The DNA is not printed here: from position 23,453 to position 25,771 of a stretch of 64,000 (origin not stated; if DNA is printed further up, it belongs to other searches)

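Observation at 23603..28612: Partner-switching module (GAF-PP2C / RsbW-like kinase / RsbV-like STAS) with a 672-aa HEAT-repeat protein and an HDOD protein, inserted directly after flgM inside a flagellar supercluster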

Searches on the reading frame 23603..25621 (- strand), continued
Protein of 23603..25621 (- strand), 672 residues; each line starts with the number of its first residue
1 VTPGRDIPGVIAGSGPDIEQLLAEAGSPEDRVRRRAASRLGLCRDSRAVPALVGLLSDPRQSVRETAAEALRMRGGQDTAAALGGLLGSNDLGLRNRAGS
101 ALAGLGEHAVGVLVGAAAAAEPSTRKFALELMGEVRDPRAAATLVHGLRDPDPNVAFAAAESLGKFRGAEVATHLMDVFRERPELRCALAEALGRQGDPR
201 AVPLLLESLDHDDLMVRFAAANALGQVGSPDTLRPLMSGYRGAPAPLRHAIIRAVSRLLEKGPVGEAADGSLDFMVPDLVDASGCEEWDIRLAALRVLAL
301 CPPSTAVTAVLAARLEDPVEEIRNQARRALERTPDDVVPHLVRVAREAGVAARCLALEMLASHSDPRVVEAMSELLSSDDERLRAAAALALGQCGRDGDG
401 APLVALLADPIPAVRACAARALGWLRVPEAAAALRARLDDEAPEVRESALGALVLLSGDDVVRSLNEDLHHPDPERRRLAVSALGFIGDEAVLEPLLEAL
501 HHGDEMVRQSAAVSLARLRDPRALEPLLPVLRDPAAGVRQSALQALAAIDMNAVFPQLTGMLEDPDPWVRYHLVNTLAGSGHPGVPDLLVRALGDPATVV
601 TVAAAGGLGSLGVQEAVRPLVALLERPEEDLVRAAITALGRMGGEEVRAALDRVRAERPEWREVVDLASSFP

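Call 48: find_encoding_contigs(protein=P0024, flank=7000, max_places=1)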
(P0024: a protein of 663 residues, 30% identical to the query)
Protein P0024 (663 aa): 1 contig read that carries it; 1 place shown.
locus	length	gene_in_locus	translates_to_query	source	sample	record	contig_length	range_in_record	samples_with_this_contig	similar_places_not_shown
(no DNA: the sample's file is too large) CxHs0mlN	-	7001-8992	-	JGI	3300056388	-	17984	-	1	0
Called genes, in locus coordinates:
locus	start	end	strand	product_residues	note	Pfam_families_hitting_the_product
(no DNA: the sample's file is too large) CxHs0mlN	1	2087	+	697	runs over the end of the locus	PF00672:HAMP, PF00015:MCPsignal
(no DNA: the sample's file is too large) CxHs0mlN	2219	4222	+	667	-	PF00672:HAMP (faint), PF00015:MCPsignal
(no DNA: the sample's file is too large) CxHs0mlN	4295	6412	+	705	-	PF00672:HAMP, PF00015:MCPsignal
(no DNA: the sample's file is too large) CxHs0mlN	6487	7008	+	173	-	PF01584:CheW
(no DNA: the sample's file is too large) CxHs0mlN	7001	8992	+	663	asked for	PF02985:HEAT (faint), PF13513:HEAT_EZ (faint), PF13646:HEAT_2, PF23271:HEAT_GCN1 (faint), PF13646:HEAT_2, PF13646:HEAT_2, PF03130:HEAT_PBS (weak), PF13646:HEAT_2, +7 more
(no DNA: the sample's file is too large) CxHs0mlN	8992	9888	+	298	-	PF03705:CheR_N, PF01739:CheR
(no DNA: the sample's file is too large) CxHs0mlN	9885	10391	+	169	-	?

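Call 78: search_protein_families(library=ncbifam, proteins=[window:23603-25621:-], max_evalue=0.001)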
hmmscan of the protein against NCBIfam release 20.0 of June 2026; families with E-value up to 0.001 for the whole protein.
window:23603-25621:- (672 aa): 9 families
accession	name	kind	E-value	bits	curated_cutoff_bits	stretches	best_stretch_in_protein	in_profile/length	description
NF045915.1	PhycobilmeDegNblB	equivalog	4.8e-47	160.3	300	4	531-656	76-202/214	phycobilisome degradation protein NblB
NF058502.1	phyc_lyase_CpcE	equivalog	3.1e-32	112.1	330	3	477-546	59-128/260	C-phycocyanin alpha-cysteine-84 phycocyanobilin lyase subunit CpcE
NF010374.0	PRK13800.1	equivalog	2.8e-26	92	1196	3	32-331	609-896/898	fumarate reductase/succinate dehydrogenase flavoprotein subunit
TIGR02270.1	TIGR02270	subfamily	7.9e-25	87.7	206.8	3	345-531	67-249/410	TIGR02270 family protein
NF058515.1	phyc_lyase_CpcF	equivalog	6.3e-18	65.1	220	2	453-554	23-124/200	C-phycocyanin alpha-cysteine-84 phycocyanobilin lyase subunit CpcF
NF007244.0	PRK09687.1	equivalog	8.3e-14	51.5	275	0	506-594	144-235/285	putative lyase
NF045662.1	DVU0298_fam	equivalog_domain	4.1e-13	49.4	75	0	403-441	150-188/213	DVU0298 family protein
NF058505.1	phyc_lyase_CpeY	equivalog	3.1e-10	39.2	600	0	414-557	68-213/419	C-phycoerythrin alpha-cysteine-82 phycoerythrobilin lyase CpeY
NF006501.0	PRK08937.3-1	equivalog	1.8e-08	34.7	310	1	476-645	47-190/191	adenylosuccinate lyase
